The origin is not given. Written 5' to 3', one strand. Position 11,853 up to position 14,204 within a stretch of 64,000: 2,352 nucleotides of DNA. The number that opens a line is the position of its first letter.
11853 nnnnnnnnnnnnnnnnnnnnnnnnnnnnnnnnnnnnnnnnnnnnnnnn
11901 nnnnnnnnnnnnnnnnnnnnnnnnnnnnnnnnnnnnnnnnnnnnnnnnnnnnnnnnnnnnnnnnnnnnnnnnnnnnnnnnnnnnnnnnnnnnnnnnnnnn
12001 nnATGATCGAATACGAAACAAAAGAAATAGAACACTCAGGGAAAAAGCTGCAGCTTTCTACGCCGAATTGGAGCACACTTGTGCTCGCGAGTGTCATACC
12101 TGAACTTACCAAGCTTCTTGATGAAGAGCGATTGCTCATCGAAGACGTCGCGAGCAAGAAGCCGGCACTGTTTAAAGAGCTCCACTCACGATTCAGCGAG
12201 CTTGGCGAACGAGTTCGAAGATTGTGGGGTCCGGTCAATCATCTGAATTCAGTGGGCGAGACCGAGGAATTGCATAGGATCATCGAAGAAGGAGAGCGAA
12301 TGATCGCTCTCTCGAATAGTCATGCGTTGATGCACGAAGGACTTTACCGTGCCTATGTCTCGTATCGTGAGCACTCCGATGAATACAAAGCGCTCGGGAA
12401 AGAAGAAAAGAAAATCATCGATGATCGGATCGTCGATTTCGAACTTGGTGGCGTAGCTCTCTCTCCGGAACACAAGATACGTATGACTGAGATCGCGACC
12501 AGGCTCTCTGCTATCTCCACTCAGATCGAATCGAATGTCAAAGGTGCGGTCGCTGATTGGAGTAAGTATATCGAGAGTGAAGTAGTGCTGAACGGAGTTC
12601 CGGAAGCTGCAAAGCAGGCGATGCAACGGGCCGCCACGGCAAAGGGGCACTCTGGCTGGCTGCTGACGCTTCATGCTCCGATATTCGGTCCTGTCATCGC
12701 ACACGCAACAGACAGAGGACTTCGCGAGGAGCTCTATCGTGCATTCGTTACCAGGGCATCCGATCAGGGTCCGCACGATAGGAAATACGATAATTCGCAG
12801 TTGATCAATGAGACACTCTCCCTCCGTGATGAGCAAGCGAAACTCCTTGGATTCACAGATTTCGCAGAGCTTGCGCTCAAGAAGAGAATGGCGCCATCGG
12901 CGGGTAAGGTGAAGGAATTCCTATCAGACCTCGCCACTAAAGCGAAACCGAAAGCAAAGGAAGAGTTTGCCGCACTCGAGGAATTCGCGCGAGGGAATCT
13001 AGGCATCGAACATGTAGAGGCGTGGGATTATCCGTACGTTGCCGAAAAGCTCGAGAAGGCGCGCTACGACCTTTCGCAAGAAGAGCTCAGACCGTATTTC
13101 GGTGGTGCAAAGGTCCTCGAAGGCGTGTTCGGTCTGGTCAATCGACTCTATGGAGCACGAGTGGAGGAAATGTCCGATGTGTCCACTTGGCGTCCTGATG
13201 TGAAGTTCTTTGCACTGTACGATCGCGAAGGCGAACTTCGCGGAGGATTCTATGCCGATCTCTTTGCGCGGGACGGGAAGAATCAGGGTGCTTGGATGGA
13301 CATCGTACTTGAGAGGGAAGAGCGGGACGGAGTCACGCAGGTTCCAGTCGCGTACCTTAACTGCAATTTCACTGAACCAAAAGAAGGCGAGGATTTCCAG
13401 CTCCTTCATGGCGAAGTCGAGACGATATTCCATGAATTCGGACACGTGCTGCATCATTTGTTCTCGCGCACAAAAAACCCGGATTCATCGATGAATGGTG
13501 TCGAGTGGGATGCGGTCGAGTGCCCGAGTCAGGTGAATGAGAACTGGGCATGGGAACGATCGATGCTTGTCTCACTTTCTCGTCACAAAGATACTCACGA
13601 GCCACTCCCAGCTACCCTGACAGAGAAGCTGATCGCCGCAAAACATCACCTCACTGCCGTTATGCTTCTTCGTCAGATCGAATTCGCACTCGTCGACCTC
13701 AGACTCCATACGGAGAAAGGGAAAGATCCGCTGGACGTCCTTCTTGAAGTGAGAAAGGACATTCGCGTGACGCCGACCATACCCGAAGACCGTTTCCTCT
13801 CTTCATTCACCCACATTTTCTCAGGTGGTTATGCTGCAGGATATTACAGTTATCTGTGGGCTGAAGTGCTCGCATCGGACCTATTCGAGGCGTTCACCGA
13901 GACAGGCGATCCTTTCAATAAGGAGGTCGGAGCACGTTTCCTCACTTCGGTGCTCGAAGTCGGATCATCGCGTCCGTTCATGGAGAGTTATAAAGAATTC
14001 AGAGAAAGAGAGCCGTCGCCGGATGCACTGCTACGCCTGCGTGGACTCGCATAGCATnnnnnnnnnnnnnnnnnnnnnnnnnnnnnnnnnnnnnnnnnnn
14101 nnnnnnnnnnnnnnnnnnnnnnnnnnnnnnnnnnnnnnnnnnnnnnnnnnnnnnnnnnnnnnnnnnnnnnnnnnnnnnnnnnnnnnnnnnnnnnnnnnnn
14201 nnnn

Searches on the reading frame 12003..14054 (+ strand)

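Call 61: search_protein_families(library=pfam, proteins=[window:12003-14054:+], max_evalue=0.00001)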
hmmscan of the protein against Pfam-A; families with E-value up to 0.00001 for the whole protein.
window:12003-14054:+ (683 aa): 2 families
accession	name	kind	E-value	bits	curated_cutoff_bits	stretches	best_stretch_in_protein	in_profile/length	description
PF01432.26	Peptidase_M3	-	1.4e-136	457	27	1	232-679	2-454/457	Peptidase family M3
PF19310.4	TOP_N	-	2.4e-14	53.6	27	1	47-158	13-123/123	Neurolysin/Thimet oligopeptidase, N-terminal domain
